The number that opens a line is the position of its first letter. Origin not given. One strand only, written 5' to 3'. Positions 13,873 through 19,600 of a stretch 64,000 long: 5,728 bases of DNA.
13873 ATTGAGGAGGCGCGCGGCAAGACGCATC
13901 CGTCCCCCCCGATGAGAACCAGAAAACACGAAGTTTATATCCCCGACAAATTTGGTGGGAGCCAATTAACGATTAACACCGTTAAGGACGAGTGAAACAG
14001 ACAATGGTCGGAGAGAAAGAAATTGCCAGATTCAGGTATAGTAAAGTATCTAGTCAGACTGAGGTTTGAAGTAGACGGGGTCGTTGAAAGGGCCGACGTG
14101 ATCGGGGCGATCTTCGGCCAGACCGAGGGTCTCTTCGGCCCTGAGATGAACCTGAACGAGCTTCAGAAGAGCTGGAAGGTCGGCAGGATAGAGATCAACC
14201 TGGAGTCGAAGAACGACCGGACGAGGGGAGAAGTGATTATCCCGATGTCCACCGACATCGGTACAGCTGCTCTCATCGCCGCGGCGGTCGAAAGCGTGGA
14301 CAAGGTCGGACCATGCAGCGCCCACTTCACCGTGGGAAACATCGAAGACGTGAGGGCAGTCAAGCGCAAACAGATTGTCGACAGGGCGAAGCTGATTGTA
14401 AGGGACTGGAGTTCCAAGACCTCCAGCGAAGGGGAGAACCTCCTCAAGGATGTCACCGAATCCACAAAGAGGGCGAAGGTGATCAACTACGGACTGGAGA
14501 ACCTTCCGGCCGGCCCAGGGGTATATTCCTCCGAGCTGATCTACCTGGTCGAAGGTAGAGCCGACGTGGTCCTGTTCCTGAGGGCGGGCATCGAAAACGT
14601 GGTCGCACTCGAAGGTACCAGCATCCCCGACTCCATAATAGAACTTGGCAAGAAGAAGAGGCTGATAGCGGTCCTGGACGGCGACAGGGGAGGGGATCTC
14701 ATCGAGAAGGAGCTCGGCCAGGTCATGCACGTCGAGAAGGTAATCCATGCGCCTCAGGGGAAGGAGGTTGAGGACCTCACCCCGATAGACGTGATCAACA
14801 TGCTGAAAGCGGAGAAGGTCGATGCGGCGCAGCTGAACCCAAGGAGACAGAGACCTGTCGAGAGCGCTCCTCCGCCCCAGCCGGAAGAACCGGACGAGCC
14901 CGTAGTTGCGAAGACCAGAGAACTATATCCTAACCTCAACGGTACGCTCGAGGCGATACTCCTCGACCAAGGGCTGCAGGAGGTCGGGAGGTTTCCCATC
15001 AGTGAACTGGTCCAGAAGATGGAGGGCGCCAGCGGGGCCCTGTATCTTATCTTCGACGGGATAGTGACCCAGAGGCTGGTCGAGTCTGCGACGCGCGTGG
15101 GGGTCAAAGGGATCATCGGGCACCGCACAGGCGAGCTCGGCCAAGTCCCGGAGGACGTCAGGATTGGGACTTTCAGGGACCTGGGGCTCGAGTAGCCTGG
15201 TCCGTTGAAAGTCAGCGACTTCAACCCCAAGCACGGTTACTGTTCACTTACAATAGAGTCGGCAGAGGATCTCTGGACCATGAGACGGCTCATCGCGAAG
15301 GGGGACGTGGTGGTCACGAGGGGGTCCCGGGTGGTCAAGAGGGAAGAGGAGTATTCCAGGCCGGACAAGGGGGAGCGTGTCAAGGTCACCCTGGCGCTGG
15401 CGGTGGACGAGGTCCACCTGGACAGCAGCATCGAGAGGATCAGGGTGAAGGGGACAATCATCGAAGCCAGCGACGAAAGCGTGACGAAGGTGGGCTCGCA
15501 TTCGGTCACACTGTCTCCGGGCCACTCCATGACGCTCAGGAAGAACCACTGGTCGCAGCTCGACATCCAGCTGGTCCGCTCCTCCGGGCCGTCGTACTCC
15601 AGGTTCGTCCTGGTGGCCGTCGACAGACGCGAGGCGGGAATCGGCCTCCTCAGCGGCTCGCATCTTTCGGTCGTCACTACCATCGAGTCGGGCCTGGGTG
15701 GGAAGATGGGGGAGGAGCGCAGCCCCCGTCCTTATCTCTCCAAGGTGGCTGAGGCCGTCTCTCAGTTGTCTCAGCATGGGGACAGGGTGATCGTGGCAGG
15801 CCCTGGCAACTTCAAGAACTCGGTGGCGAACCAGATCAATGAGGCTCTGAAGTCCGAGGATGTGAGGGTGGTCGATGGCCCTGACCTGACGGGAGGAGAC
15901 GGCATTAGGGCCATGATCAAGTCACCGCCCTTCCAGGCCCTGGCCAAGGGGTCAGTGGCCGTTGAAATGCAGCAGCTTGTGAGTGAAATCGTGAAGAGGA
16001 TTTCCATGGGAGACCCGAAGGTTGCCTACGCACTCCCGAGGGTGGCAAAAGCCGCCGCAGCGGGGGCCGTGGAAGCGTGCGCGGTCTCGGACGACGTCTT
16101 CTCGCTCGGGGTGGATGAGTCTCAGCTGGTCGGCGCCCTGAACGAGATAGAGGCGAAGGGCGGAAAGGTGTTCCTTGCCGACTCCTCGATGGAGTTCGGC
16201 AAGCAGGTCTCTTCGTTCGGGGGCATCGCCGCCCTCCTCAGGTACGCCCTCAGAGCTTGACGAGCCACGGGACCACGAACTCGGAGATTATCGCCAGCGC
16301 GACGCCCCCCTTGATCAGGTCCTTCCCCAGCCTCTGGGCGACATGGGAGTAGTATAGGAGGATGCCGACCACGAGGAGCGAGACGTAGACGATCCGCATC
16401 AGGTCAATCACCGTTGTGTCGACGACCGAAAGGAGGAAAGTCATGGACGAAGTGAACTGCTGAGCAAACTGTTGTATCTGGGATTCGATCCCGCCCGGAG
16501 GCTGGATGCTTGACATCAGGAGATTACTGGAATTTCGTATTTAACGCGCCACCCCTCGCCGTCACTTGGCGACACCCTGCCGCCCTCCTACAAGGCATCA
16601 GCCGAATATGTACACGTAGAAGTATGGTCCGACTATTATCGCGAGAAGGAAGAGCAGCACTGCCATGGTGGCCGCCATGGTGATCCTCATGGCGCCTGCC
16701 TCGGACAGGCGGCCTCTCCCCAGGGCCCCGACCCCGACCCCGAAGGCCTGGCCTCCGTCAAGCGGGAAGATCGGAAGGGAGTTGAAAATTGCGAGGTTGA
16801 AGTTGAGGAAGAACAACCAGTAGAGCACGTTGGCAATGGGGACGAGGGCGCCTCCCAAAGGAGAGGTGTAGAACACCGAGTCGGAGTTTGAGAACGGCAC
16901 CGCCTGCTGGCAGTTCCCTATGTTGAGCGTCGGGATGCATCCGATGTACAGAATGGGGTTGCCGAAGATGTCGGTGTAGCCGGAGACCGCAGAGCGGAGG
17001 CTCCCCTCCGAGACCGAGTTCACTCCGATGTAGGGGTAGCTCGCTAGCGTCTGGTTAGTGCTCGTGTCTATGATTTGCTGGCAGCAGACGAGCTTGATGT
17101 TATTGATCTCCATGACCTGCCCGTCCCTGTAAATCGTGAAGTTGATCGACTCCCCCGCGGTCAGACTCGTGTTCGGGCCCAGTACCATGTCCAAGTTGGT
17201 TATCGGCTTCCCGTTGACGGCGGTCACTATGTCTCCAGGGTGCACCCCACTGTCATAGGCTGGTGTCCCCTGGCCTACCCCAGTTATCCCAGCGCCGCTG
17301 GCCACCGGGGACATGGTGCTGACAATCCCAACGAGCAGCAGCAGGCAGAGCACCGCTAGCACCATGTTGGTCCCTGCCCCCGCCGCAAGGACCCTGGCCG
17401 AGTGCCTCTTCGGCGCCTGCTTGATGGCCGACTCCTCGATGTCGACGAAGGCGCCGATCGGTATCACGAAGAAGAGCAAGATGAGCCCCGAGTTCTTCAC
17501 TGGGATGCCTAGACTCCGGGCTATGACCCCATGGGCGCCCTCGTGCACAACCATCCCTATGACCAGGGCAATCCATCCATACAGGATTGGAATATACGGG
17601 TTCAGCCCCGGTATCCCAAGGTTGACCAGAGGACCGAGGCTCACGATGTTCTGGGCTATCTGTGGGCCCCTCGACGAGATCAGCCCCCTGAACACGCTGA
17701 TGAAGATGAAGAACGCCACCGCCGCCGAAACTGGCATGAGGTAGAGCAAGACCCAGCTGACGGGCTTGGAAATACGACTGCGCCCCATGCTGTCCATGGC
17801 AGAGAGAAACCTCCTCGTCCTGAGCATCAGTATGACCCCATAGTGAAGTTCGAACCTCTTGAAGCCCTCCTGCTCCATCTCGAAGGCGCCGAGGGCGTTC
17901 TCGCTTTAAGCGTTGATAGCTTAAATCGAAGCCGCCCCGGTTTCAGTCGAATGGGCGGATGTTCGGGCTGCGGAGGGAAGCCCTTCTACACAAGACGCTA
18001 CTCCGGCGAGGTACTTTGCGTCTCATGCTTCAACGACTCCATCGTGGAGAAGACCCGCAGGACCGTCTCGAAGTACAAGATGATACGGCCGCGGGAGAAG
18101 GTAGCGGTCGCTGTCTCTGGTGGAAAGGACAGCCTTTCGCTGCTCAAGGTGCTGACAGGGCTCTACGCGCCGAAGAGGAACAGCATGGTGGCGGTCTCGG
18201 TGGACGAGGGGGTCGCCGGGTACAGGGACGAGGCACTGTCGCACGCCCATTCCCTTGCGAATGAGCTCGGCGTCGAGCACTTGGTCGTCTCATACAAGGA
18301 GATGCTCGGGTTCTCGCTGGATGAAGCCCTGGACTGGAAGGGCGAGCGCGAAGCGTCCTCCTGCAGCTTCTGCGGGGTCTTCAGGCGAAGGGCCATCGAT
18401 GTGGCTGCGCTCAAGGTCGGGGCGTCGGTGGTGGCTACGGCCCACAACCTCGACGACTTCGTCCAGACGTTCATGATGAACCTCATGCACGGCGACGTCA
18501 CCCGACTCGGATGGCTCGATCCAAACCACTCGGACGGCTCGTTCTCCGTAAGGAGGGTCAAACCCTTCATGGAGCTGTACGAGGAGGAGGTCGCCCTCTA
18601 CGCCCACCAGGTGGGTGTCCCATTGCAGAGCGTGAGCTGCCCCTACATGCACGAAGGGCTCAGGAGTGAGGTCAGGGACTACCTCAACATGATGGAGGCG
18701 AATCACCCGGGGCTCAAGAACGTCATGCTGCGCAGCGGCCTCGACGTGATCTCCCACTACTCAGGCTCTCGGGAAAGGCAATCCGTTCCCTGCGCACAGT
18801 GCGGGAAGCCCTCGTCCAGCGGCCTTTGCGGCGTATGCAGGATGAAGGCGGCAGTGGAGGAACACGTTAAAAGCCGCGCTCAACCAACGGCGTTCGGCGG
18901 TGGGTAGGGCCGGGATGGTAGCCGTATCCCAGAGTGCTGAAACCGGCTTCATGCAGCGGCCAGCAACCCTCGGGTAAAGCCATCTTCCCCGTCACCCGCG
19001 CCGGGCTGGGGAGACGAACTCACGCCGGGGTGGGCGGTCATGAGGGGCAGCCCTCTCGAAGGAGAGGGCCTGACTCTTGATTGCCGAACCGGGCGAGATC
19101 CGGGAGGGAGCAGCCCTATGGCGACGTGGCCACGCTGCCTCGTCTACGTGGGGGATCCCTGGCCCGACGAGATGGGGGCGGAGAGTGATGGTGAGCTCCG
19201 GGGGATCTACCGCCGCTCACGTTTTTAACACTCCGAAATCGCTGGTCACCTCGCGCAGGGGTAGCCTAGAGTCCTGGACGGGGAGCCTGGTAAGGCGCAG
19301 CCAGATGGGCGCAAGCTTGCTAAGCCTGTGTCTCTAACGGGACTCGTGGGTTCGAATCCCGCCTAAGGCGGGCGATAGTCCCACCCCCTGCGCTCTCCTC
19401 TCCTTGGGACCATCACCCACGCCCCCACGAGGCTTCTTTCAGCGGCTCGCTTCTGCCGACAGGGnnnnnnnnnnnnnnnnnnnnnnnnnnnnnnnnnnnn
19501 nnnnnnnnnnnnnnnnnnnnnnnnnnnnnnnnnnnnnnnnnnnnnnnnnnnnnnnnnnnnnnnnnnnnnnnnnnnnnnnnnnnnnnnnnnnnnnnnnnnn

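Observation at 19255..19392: tRNA-Ser(GCU) interrupted by three introns, all at non-canonical positions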

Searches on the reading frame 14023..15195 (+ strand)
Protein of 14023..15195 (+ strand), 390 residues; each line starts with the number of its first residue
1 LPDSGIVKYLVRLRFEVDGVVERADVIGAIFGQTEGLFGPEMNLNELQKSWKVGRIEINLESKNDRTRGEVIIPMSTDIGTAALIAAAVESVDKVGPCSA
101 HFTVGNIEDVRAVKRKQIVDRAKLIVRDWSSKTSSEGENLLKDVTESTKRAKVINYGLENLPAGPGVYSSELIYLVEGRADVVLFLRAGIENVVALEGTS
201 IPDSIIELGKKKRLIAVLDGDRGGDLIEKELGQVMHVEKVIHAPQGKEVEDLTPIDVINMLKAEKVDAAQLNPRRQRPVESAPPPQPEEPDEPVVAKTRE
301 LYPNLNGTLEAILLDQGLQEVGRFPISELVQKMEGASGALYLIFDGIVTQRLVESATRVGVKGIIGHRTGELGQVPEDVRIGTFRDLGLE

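Call 8: search_protein_families(library=pfam, proteins=[window:14023-15195:+])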
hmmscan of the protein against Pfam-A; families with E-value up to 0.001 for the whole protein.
window:14023-15195:+ (390 aa): 3 families
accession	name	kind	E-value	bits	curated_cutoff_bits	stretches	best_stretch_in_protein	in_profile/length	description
PF13662.12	Toprim_4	-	1.2e-08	35.4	25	1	172-233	2-72/85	Toprim domain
PF13155.12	Toprim_2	-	1.2e-06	29.2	22.1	1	174-251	1-86/88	Toprim-like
PF01751.28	Toprim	-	8.6e-06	26.3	23.1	1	173-239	2-83/96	Toprim domain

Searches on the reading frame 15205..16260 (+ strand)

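Call 8: search_protein_families(library=pfam, proteins=[window:15205-16260:+])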
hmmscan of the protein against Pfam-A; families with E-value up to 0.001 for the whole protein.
window:15205-16260:+ (351 aa): 3 families
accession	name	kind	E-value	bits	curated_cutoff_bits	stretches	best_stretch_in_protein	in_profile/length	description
PF03463.20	eRF1_1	-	1.8e-20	73.6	23.8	1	9-125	12-120/123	eRF1 domain 1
PF03465.20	eRF1_3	-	3e-13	50.6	25.8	1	254-348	3-105/106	eRF1 domain 3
PF03464.20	eRF1_2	-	5.7e-06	27.1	27.1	1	134-211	2-96/133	eRF1 domain 2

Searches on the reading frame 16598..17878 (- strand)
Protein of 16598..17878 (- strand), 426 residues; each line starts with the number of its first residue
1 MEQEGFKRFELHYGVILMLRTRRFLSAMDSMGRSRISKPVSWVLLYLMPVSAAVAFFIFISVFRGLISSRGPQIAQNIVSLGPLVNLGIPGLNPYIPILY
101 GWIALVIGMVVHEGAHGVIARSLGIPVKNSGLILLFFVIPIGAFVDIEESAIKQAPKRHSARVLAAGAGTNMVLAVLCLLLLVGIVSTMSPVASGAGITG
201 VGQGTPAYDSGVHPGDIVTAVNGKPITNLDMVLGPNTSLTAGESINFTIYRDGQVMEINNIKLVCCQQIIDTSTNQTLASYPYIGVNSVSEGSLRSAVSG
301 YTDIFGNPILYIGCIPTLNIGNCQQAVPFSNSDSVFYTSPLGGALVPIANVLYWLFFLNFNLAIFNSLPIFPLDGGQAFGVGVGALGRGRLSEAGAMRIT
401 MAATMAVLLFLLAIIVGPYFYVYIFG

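Call 8: search_protein_families(library=pfam, proteins=[window:16598-17878:-])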
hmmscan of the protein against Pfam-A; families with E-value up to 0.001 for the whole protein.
window:16598-17878:- (426 aa): 4 families
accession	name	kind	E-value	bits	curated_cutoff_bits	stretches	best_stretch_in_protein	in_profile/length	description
PF02163.28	Peptidase_M50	-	4.1e-22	79.1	27.2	1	102-410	3-220/221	Peptidase family M50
PF13180.12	PDZ_2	-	1.1e-09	38.9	27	1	189-259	7-77/80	PDZ domain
PF17820.7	PDZ_6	-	6.1e-08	32.7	27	1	198-230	2-34/54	PDZ domain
PF00595.29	PDZ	-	8.5e-06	26.5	23.2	1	187-229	16-60/81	PDZ domain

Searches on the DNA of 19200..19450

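Call 4: search_rna_families(source=window, start=19200, end=19450, threshold=evalue, max_evalue=10, show_alignments=3)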
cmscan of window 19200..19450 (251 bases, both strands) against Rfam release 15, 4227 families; matches with E-value up to 10: 6.
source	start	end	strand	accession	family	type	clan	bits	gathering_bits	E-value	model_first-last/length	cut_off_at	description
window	19277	19377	+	RF02223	sX4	Gene; sRNA;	-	18.9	70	0.044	1-167/167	no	Proteobacterial sRNA sX4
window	19347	19418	-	RF02409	snoR125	Gene; snRNA; snoRNA; CD-box;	-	18.4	100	0.034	1-200/200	no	Small nucleolar RNA snoR125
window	19348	19360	-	RF04351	Plastid-psbl-rps4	Cis-reg;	-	13.5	68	3.4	11-23/53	no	Plastid-psbl-rps4 3UTR RNA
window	19295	19446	+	RF02249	Six3os1_4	Gene; lncRNA;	-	12.4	70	3.9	163-326/326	no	Six3os1 conserved region 4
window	19345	19362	+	RF00023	tmRNA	Gene;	CL00001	10.2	47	0.025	346-363/374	no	transfer-messenger RNA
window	19236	19355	+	RF02267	Vax2os1_2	Gene; lncRNA;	-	5.9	55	0.76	355-466/466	no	Vax2os1 conserved region 2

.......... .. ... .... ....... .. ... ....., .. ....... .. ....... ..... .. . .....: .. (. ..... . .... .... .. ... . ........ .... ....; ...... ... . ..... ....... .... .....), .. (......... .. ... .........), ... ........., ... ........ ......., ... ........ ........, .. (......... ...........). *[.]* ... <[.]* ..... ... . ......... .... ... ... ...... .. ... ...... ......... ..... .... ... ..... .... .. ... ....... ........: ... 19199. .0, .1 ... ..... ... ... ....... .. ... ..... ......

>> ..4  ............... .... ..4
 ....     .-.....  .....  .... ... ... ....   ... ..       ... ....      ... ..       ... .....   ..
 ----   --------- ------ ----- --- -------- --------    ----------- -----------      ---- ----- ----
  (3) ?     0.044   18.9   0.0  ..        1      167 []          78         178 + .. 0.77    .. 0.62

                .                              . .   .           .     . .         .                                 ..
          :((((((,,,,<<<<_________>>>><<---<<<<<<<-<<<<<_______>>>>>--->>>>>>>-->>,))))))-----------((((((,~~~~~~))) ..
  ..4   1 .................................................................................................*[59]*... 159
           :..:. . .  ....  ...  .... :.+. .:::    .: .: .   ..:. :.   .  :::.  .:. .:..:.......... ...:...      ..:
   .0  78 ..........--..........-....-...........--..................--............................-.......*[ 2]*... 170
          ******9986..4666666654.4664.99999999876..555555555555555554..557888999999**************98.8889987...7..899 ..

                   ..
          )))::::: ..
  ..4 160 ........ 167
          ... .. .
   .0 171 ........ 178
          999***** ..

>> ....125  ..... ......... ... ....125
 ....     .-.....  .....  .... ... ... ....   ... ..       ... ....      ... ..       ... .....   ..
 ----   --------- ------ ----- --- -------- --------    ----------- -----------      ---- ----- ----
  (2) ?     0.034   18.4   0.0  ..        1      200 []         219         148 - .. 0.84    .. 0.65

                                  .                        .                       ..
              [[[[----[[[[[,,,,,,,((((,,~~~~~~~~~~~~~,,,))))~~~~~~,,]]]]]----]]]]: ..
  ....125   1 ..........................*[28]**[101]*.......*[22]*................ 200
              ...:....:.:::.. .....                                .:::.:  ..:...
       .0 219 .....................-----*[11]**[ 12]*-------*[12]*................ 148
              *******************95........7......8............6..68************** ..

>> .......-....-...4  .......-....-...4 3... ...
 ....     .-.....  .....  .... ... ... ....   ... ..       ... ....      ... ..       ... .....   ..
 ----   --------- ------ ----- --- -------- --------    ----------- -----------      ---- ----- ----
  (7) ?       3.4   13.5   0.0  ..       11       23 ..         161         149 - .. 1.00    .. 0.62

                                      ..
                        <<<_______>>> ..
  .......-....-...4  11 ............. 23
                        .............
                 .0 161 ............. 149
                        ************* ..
